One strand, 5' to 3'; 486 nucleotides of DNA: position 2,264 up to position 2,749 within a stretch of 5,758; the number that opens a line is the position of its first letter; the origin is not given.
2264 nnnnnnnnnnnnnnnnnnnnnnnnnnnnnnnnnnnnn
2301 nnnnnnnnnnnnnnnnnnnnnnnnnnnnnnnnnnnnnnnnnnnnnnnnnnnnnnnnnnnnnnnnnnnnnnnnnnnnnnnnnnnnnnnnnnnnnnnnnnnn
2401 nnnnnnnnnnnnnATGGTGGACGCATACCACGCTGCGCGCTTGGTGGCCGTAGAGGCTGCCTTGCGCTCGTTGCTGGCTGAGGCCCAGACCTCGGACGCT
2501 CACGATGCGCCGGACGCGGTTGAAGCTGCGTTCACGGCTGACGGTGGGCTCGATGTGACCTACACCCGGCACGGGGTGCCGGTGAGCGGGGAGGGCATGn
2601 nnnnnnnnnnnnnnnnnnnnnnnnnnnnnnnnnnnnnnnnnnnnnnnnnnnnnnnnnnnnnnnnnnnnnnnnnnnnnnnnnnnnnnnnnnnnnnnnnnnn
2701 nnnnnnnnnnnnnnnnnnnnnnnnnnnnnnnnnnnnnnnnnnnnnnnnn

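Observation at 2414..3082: Four consecutive stop/start overlaps link four small ORFs to rep, three with the identical junction GCATGA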

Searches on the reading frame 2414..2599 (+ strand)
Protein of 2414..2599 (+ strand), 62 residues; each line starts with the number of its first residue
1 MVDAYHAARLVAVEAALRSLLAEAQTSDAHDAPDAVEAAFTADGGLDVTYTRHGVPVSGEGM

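Call 6: search_protein_families(library=pfam, proteins=[window:2414-2599:+], max_evalue=1)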
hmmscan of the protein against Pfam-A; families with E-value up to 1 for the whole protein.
window:2414-2599:+ (62 aa): 0 families

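Call 7: search_protein_families(library=phrogs, proteins=[window:2414-2599:+], max_evalue=1)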
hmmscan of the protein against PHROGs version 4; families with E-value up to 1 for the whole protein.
window:2414-2599:+ (62 aa): 0 families

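Call 48: search_protein_families(library=phrogs, alignment_id=A2, max_evalue=0.01)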
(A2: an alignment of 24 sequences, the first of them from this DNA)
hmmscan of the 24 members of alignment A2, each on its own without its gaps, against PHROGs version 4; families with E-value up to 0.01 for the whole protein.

A. member 1, seq(62 aa): 0 families

B. families by the number of members that match (of 24 scanned): 0 families

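Call 81: search_protein_representatives(protein=window:2414-2599:+)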
Query: 62 residues. Proteins with E-value up to 0.001 (for the whole library): 29; up to 1e-10: 1; up to 1e-30: 0. The best 29 are listed.
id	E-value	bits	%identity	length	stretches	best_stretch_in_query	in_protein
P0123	1.1e-15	72.5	66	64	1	2-62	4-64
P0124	8.0e-09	51.1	56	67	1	5-62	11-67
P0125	3.1e-08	49.2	45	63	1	1-62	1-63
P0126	4.4e-08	48.8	51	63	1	3-62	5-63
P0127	4.5e-08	48.7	50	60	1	1-62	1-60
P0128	5.7e-08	48.4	33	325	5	9-58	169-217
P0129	7.7e-08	48.0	56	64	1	1-61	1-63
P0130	2.3e-07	46.5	53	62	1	3-61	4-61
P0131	8.1e-07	44.8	51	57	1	6-61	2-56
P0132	1.0e-06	44.5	55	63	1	1-61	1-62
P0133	2.2e-06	43.4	45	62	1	5-61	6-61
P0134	3.3e-06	42.9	48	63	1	1-62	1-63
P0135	4.6e-06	42.4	48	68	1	4-60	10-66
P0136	8.7e-06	41.6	46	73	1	5-61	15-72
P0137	1.3e-05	41.0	48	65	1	2-61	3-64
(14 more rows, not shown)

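Call 84: search_protein_families(library=ncbifam, proteins=[window:2414-2599:+], max_evalue=0.1)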
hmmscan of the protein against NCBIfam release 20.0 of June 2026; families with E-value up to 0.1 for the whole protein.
window:2414-2599:+ (62 aa): 0 families

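Call 85: search_protein_families(library=padloc, proteins=[window:2414-2599:+], max_evalue=0.1)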
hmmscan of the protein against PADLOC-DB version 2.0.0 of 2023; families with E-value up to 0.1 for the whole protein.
window:2414-2599:+ (62 aa): 0 families

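Call 87: predict_structure(alignment_id=A4)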
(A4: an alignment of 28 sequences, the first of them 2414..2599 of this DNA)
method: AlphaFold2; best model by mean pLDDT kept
length: 62 residues; sequences in the alignment: 28
mean_pLDDT: 94.1   pTM: 0.76
mean pLDDT of the five models: 94.1, 93.9, 93.1, 92.7, 92.7
residues with pLDDT >= 90: 54; 70-90: 7; 50-70: 1; < 50: 0
segments of 3 or more residues with pLDDT < 50: none
pLDDT, mean of each block of 10 residues (from residue 1): 89 98 90 96 97 96 92
secondary structure, 60 per line:
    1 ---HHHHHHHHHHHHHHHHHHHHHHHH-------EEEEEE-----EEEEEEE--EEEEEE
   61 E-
elements in order: H4-27 E35-40 E46-52 E55-61

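Call 90: fold_search(model_id=the predicted structure, library=pdb)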
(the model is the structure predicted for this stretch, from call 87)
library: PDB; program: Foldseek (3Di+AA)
matches with E <= 10: 248; with E <= 0.001: 0
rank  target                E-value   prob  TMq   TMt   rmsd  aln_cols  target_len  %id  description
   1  8bvc_MODEL_1_A        1.3e+00  0.47  0.34  0.47   2.4        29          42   24  Solution structure of Metridium senile toxin Ms13-1 with the unique fold (released 2023-12-20)
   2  5n06_A                1.4e+00  0.15  0.27  0.19   5.4        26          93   15  Crystal structure of Tie1 Fibronectin-like domain 3 (released 2017-04-26)
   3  3bid_B                1.8e+00  0.41  0.35  0.37   2.4        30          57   20  Crystal structure of the NMB1088 protein from Neisseria meningitidis. Northeast Structural Genomics Consortium target  (released 2007-12-18)
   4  8cht_B                2.1e+00  0.20  0.30  0.15   2.6        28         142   18  Crystal structure of human PURA (fragment Glu57-Glu212, PUR repeat I and II) (released 2024-02-21)
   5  1bcp_B                2.4e+00  0.33  0.34  0.12   1.8        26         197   23  BINARY COMPLEX OF PERTUSSIS TOXIN AND ATP (released 1997-06-05)
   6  6t68_B                2.8e+00  0.41  0.36  0.13   2.8        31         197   26  Crystal structure of Trypanosoma brucei Morn1 (released 2020-11-18)
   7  9e3k_B                2.8e+00  0.30  0.33  0.22   1.8        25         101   24  Cryo EM structure of pertussis toxin in complex with neutralizing Fab PERT-199 (released 2025-10-29)
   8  2yms_D                2.8e+00  0.18  0.29  0.25   3.2        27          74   22  Structure and assembly of a b-propeller with nine blades and a new conserved repetitive sequence motif (released 2013-10-30)
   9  4psn_A                3.0e+00  0.09  0.31  0.11  14.3        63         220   21  Crystal structure of apeThermo-DBP-RP2 (released 2014-04-30)
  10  3iez_B                3.2e+00  0.44  0.38  0.26   1.4        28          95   25  Crystal structure of the RasGAP C-terminal (RGC) domain of IQGAP2 (released 2009-11-03)
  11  9e3l_B                3.2e+00  0.28  0.33  0.20   2.0        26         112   23  Cryo EM structure of pertussis toxin in complex with neutralizing Fab PERT-169 and PERT-203 (released 2025-10-29)
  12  2i2l_B                3.2e+00  0.14  0.29  0.15   2.9        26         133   15  X-ray Crystal Structure of Protein yopX from Bacillus subtilis. Northeast Structural Genomics Consortium Target SR411. (released 2006-08-29)
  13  6k5g_C                3.2e+00  0.12  0.28  0.08   5.1        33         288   27  Structural and catalytic analysis of two diverse uridine phosphorylases in the oomycete Phytophthora capsici (released 2019-06-12)
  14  5d4d_N                3.4e+00  0.47  0.40  0.02   0.9        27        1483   22  Crystal structure of Thermus thermophilus product complex for transcription initiation with NAD and CTP (released 2016-07-06)
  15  6xb3_O                3.6e+00  0.38  0.36  0.10   1.1        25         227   16  Structure of AcNPV poxin in post-reactive state with Gp[2'-5']Ap[3'] (released 2020-11-25)
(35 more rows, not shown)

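Call 91: fold_search(model_id=the predicted structure, library=viral)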
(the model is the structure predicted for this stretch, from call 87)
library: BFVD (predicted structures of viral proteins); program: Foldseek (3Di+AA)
matches with E <= 10: 776; with E <= 0.001: 0
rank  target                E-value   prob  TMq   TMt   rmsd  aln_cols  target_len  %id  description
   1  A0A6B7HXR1            2.6e-01  0.69  0.45  0.09  18.6        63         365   21  Uncharacterized protein [Vibrio phage vB_VpaP_MGD2]
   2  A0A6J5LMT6            3.1e-01  0.96  0.64  0.47   2.9        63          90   16  Uncharacterized protein [uncultured Caudovirales phage]
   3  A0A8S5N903            4.6e-01  0.90  0.48  0.62   2.6        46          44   17  Uncharacterized protein [Myoviridae sp. ctiBE32]
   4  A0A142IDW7            4.9e-01  0.51  0.41  0.41   6.9        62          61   24  Uncharacterized protein [Pseudomonas phage vB_PsyM_KIL2]
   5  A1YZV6                5.2e-01  0.66  0.42  0.40   9.9        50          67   22  Uncharacterized protein [Burkholderia phage BcepF1]
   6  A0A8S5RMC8            6.0e-01  0.51  0.43  0.40   4.7        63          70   17  Uncharacterized protein [virus sp. ctEfN2]
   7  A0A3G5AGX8            6.8e-01  0.97  0.42  0.06   0.6        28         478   25  Uncharacterized protein [Solumvirus sp.]
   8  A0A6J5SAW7            6.8e-01  0.94  0.40  0.39   1.0        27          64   37  Uncharacterized protein [uncultured Caudovirales phage]
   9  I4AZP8                7.2e-01  0.33  0.26  0.35   4.1        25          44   20  (no name in the UniProt tables at hand)
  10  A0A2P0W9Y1            7.7e-01  0.72  0.44  0.22   3.8        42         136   17  Uncharacterized protein [Enterobacter phage Ec_L1]
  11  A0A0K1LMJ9            7.7e-01  0.51  0.42  0.46  12.7        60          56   17  Uncharacterized protein [Citrobacter phage Merlin]
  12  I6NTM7                8.2e-01  0.25  0.28  0.17   8.8        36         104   19  Uncharacterized protein [Burkholderia phage vB_BceS_AH2]
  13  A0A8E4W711            8.7e-01  0.54  0.43  0.37   3.8        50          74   10  Putative amidohydrolase [Alteromonas phage vB_AmeP_R8W]
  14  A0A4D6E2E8            9.3e-01  0.23  0.33  0.33   6.3        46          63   11  Uncharacterized protein [Streptomyces phage Forthebois]
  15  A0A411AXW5            9.3e-01  0.21  0.35  0.26  11.8        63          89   19  Uncharacterized protein [Streptomyces phage WheeHeim]
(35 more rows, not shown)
